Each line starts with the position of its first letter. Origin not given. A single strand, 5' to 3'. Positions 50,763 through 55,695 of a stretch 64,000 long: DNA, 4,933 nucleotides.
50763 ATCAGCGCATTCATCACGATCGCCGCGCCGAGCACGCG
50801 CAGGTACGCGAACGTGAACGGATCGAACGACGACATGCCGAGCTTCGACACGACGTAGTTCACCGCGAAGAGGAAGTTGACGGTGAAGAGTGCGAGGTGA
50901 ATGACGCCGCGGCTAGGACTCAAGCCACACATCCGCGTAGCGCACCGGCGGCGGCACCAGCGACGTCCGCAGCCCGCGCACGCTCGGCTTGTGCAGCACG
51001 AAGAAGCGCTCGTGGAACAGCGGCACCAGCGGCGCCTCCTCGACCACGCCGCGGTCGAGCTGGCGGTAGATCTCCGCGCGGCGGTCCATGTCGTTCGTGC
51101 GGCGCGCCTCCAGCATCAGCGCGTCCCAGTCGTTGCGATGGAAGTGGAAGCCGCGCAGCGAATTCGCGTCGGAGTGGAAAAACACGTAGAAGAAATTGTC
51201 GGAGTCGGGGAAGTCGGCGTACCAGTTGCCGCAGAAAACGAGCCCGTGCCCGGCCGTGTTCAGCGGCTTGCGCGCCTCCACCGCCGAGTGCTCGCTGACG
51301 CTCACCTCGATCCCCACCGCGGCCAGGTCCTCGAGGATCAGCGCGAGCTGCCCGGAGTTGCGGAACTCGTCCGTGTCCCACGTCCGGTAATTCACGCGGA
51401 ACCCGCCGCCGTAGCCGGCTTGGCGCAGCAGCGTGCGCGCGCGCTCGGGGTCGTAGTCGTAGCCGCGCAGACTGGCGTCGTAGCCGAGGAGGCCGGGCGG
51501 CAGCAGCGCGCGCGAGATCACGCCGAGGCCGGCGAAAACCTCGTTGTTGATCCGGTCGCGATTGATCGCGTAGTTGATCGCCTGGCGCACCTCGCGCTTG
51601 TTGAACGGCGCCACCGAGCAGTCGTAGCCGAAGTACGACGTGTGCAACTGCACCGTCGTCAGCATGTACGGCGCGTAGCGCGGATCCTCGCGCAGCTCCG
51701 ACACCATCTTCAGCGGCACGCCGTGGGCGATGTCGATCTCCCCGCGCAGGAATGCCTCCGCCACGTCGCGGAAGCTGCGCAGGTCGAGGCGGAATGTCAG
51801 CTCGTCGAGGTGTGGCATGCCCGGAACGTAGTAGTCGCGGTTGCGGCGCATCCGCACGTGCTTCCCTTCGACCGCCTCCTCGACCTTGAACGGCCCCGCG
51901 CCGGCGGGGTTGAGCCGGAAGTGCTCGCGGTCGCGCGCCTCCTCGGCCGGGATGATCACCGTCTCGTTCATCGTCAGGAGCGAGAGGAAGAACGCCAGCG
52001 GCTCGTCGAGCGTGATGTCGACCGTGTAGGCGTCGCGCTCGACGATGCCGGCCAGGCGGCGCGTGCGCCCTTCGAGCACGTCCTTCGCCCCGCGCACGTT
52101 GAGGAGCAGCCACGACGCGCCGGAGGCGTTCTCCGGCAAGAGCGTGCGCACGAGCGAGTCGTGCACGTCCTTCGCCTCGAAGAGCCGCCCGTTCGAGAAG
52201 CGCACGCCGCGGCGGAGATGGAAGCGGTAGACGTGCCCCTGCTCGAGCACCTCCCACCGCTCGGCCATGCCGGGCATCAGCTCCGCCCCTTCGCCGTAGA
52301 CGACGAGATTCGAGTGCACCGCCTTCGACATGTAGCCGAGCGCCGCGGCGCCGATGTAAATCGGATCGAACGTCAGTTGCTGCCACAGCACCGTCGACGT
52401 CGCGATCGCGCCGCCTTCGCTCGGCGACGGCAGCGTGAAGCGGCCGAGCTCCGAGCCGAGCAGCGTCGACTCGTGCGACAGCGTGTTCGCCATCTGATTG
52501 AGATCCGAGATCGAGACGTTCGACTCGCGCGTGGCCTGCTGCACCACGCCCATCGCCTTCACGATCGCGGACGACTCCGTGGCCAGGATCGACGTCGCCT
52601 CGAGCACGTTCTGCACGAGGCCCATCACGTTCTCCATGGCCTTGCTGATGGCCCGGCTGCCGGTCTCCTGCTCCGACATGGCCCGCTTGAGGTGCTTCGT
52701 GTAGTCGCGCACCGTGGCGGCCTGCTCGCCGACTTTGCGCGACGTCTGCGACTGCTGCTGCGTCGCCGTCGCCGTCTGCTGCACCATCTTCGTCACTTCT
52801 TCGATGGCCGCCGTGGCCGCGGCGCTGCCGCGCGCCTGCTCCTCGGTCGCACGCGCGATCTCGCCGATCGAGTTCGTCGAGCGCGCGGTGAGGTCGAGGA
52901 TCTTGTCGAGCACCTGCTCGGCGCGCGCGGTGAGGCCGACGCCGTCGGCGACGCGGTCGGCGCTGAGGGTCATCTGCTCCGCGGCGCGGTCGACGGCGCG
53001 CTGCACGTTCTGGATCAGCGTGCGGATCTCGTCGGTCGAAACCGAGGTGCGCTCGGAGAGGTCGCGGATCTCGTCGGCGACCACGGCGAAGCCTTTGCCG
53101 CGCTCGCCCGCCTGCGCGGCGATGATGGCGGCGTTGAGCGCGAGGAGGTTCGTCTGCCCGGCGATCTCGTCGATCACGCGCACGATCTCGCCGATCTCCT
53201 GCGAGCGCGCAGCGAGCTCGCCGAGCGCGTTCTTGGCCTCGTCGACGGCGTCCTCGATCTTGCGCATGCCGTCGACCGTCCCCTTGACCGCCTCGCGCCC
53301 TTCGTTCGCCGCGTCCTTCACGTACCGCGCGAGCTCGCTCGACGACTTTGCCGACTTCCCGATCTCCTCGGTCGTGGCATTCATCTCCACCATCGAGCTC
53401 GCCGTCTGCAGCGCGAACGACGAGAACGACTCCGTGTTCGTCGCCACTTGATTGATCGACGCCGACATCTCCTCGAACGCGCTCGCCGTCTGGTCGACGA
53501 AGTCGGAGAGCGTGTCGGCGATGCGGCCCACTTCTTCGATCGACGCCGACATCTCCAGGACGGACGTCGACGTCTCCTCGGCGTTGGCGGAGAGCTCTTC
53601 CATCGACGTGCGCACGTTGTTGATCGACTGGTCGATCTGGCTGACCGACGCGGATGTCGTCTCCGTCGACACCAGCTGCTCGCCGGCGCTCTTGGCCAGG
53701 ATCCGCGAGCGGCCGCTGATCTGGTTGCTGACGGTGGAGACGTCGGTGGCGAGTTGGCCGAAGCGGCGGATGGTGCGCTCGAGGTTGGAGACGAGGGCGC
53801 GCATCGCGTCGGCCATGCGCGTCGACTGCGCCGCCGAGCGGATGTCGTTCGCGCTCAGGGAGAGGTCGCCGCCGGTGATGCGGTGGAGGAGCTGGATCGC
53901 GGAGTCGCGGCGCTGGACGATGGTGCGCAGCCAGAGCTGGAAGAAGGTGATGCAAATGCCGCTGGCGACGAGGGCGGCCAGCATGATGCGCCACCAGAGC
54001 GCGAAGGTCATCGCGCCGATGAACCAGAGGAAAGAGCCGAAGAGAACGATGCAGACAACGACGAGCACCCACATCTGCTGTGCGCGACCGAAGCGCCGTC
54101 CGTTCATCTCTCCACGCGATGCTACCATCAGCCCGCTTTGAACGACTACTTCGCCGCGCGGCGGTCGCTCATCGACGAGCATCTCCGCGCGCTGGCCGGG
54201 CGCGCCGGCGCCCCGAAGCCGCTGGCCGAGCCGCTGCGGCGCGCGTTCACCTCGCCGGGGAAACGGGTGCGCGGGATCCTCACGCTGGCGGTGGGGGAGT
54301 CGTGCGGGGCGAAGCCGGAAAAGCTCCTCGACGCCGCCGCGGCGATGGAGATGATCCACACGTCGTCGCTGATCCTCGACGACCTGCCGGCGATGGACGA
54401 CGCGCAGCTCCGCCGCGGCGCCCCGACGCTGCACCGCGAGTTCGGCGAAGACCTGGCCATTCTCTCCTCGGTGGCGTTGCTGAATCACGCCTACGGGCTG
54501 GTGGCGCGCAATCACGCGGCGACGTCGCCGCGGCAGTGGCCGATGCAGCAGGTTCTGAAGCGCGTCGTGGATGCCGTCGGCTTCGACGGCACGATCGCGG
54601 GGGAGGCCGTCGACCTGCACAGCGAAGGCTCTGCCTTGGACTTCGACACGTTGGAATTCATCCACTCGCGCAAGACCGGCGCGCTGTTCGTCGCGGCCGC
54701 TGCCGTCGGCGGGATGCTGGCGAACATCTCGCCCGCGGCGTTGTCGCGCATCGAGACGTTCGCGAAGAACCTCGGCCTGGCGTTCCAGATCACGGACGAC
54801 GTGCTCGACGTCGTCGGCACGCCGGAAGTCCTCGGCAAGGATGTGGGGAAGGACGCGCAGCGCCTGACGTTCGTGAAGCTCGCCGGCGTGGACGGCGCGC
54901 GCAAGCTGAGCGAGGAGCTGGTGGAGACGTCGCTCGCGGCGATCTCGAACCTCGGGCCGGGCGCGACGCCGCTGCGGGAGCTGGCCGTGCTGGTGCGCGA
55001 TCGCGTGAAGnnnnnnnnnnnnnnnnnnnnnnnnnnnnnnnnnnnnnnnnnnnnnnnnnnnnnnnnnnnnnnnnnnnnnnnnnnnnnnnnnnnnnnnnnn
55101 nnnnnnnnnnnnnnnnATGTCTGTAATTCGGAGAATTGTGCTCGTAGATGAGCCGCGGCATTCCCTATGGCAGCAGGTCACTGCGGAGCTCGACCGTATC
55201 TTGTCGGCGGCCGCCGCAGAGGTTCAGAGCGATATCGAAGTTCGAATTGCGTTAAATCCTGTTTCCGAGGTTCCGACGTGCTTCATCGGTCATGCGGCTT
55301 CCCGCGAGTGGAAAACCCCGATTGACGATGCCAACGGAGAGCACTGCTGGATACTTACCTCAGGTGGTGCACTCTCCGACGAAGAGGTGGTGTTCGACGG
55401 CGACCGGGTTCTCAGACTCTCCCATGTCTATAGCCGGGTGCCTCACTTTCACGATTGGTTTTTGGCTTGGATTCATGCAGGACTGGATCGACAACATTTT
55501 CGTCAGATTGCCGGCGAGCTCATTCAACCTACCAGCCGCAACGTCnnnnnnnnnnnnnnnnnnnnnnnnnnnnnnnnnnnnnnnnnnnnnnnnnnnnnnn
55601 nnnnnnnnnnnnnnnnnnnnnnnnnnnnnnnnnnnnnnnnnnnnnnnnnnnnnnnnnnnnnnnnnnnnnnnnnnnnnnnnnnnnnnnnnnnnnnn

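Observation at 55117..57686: Two-gene cassette (unknown 509-aa protein plus STAND/Orc-like P-loop ATPase) as the sole cargo of a low-GC islet: candidate undescribed defence-type system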

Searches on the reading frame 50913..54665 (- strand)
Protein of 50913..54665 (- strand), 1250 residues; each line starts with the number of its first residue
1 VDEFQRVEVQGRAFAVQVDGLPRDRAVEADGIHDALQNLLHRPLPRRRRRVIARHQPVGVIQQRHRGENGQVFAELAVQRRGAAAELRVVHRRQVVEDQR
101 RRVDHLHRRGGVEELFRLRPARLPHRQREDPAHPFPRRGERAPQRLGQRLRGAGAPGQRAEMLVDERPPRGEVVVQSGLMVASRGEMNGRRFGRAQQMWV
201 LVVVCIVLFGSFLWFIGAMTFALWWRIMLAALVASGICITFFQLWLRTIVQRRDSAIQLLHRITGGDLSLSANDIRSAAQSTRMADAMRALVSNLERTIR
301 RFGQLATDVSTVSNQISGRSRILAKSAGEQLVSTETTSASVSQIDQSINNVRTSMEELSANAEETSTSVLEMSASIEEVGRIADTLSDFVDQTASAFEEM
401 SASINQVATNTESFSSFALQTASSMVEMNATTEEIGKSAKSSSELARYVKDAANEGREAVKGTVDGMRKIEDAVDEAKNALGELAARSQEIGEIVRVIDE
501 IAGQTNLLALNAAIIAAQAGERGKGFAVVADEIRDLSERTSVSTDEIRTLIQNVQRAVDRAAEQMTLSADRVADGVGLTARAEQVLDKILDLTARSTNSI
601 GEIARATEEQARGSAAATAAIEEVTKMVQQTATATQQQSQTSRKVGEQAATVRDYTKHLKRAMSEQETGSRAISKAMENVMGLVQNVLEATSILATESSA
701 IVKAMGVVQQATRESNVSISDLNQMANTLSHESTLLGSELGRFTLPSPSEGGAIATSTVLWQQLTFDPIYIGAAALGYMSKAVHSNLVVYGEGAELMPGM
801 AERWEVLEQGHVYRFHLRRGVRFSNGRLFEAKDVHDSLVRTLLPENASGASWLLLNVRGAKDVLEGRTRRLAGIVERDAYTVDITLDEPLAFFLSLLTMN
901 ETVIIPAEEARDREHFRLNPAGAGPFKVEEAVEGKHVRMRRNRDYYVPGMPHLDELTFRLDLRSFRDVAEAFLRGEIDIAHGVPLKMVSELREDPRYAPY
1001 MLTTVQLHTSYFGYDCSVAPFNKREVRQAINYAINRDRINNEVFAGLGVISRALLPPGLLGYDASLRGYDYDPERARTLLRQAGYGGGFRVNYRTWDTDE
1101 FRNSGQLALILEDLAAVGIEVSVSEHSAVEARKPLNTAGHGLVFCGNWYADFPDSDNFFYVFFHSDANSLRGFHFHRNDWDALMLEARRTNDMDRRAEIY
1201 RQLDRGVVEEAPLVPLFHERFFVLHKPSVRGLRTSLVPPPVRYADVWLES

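Call 87: search_protein_families(library=pfam, proteins=[window:50913-54665:-], max_evalue=0.001)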
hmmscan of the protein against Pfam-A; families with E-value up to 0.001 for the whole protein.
window:50913-54665:- (1250 aa): 3 families
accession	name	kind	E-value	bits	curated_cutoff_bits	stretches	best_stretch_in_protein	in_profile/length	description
PF00496.27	SBP_bac_5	-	1.2e-73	248.8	32.4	1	795-1168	1-366/368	Bacterial extracellular solute-binding proteins, family 5 Middle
PF00015.26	MCPsignal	-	4.6e-44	150.7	34.6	1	443-627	1-171/172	Methyl-accepting chemotaxis protein (MCP) signalling domain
PF04108.17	ATG17_like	-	3e-05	24.1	43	1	332-501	109-258/355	Autophagy protein ATG17-like domain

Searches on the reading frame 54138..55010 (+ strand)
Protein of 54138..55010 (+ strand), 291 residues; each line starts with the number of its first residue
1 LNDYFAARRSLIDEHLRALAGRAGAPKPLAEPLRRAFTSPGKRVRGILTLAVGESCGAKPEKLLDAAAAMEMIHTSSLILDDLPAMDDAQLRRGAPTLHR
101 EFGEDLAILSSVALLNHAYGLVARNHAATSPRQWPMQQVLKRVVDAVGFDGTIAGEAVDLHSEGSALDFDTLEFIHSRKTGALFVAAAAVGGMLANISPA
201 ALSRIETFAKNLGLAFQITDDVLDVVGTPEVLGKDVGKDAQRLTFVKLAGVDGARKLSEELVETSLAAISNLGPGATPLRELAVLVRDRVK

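Call 41: find_related_loci(query=window:54138-55010:+, collection=genome_contigs, flank=8000)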
Query seq(291 aa) (291 aa) in genome_contigs; peptide patterns used: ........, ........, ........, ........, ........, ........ (x = any residue, [..] = any of these).
599 stretches matched a pattern (row limit reached: there are more); 504 encode a relative of the query (tblastn E <= 1e-3); the best 80 are kept; 79 distinct loci.
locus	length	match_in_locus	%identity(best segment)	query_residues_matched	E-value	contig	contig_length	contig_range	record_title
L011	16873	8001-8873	83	1-291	2e-159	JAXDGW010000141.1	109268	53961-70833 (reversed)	MAG: Thermoanaerobaculia bacterium isolate BP_51 scaffold_1820212, whole genome shotgun sequence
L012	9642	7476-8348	81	1-291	8e-156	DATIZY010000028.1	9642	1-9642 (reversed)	MAG TPA_asm: Thermoanaerobaculia bacterium isolate SMAG_U15313 k141_418662, whole genome shotgun sequence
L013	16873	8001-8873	82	1-291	6e-156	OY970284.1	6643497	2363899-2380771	MAG: Thermoanaerobaculia bacterium isolate MFD05513.bin.1.42 genome assembly, chromosome: 1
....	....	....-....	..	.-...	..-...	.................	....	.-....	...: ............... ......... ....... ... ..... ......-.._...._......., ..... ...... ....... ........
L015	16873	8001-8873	83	1-291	3e-154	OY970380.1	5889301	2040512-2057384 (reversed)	MAG: Thermoanaerobaculia bacterium isolate MFD05537.bin.c.2 genome assembly, chromosome: 1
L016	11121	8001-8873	80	1-291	6e-154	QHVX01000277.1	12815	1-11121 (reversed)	MAG: Acidobacteria bacterium isolate gp7 AA11 14_1009_16_40cm_scaffold_112937_curated, whole genome shotgun sequence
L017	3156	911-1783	79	1-291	5e-158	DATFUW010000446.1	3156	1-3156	MAG TPA_asm: Thermoanaerobaculia bacterium isolate SMAG_U9447 k141_225284, whole genome shotgun sequence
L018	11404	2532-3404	80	1-291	7e-151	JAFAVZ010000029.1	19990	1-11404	MAG: Acidobacteriota bacterium isolate CP_BM_RX_49 BM_RX_k147_7004209, whole genome shotgun sequence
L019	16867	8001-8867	80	1-291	1e-149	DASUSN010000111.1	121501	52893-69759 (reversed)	MAG TPA_asm: Thermoanaerobaculia bacterium isolate SMAG_U1737 k141_439302, whole genome shotgun sequence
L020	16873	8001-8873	78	1-291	1e-147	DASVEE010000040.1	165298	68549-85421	MAG TPA_asm: Thermoanaerobaculia bacterium isolate SMAG_U2052 k141_1498376, whole genome shotgun sequence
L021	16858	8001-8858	79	1-286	9e-147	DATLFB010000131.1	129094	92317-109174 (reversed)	MAG TPA_asm: Thermoanaerobaculia bacterium isolate SMAG_U14391 k141_3638227, whole genome shotgun sequence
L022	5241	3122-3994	77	1-291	7e-148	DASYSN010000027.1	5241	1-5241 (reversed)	MAG TPA_asm: Thermoanaerobaculia bacterium isolate SMAG_U4539 k141_1411963, whole genome shotgun sequence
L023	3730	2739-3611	78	1-291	2e-150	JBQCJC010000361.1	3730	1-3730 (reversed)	MAG: Thermoanaerobaculia bacterium isolate bin917 k141_2821460, whole genome shotgun sequence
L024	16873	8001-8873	77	1-291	4e-145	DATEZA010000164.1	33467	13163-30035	MAG TPA_asm: Thermoanaerobaculia bacterium isolate SMAG_U8461 k141_1682112, whole genome shotgun sequence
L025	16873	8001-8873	77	1-291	9e-145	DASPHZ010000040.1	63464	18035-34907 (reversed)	MAG TPA_asm: Thermoanaerobaculia bacterium isolate SMAG_U11969 k141_797280, whole genome shotgun sequence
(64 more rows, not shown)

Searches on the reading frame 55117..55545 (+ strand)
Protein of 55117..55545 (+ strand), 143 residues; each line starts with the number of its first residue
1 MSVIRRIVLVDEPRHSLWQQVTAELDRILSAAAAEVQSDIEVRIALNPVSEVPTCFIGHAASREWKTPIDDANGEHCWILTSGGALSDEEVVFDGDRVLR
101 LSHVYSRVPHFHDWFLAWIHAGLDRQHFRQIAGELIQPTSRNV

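Call 59: predict_structure(alignment_id=A4)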
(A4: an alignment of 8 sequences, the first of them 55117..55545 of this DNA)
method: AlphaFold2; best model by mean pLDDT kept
length: 143 residues; sequences in the alignment: 8
mean_pLDDT: 86.8   pTM: 0.85
mean pLDDT of the five models: 86.8, 86.4, 85.9, 85.6, 85.6
residues with pLDDT >= 90: 75; 70-90: 53; 50-70: 12; < 50: 3
segments of 3 or more residues with pLDDT < 50: 141-143
pLDDT, mean of each block of 10 residues (from residue 1): 90 91 96 95 95 94 88 88 75 75 88 92 85 76 42
secondary structure, 60 per line:
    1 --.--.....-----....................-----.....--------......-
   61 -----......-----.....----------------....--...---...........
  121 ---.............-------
elements in order: E6-10 H16-35 E41-45 E54-59 H66-71 E77-81 E98-101 H110-120 H125-136

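Call 62: fold_search(model_id=the predicted structure, library=pdb)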
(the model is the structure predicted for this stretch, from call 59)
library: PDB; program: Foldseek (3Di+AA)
matches with E <= 10: 860; with E <= 0.001: 0
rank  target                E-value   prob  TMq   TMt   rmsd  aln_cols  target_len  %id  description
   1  2amj_A                1.2e-02  0.90  0.37  0.32   6.9       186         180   12  Crystal Structure of Modulator of Drug Activity B from Escherichia coli O157:H7 (released 2006-07-18)
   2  1t13_D                2.1e-02  0.54  0.35  0.34   9.6       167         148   15  Crystal Structure Of Lumazine Synthase From Brucella Abortus Bound To 5-nitro-6-(D-ribitylamino)-2,4(1H,3H) pyrimidine (released 2005-04-19)
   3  1di0_D                2.3e-02  0.63  0.37  0.36   6.8       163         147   15  CRYSTAL STRUCTURE OF LUMAZINE SYNTHASE FROM BRUCELLA ABORTUS (released 2000-04-24)
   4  1xn1_C                2.4e-02  0.69  0.37  0.37   8.2       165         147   14  Crystal Structure Of Lumazine Synthase From Brucella Abortus (Orthorhombic Form At 3.05 Angstroms) (released 2005-09-27)
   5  1xn1_E                2.9e-02  0.57  0.36  0.35   7.5       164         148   16  Crystal Structure Of Lumazine Synthase From Brucella Abortus (Orthorhombic Form At 3.05 Angstroms) (released 2005-09-27)
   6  8uav_A                3.1e-02  0.60  0.38  0.27   8.5       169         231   15  Cryo-EM Structure of Brucella Abortus Lumazine Synthase (BLS) Engineered with Shiga Toxin I subunit B (Stx1B) (released 2025-03-26)
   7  1xn1_J                3.3e-02  0.66  0.40  0.39   6.5       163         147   16  Crystal Structure Of Lumazine Synthase From Brucella Abortus (Orthorhombic Form At 3.05 Angstroms) (released 2005-09-27)
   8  3u7i_B                4.2e-02  0.51  0.36  0.27   8.7       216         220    7  The crystal structure of FMN-dependent NADH-azoreductase 1 (GBAA0966) from Bacillus anthracis str. Ames Ancestor (released 2011-11-09)
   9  1xn1_H                5.4e-02  0.51  0.36  0.35   9.2       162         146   12  Crystal Structure Of Lumazine Synthase From Brucella Abortus (Orthorhombic Form At 3.05 Angstroms) (released 2005-09-27)
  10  3k1y_B                6.6e-02  0.54  0.41  0.35   9.1       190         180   11  X-ray structure of oxidoreductase from corynebacterium diphtheriae. orthorombic crystal form, northeast structural gen (released 2009-10-20)
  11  3k1y_C                7.0e-02  0.60  0.41  0.35   7.8       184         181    9  X-ray structure of oxidoreductase from corynebacterium diphtheriae. orthorombic crystal form, northeast structural gen (released 2009-10-20)
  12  1t13_A                7.0e-02  0.38  0.36  0.35   8.9       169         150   16  Crystal Structure Of Lumazine Synthase From Brucella Abortus Bound To 5-nitro-6-(D-ribitylamino)-2,4(1H,3H) pyrimidine (released 2005-04-19)
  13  7b6h                  7.9e-02  0.63  0.42  0.13   8.3       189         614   10  Drosophila melanogaster TRAPP C11 subunits region 1 to 718 (released 2021-06-09)
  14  3u7i_A                7.9e-02  0.33  0.32  0.25   9.1       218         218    7  The crystal structure of FMN-dependent NADH-azoreductase 1 (GBAA0966) from Bacillus anthracis str. Ames Ancestor (released 2011-11-09)
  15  9n1d                  9.5e-02  0.80  0.47  0.14   5.7       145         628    9  Crystal structure of CysS from Corallococcus sp. CA054B with 5'-deoxyadenosine and methionine bound (released 2026-01-28)
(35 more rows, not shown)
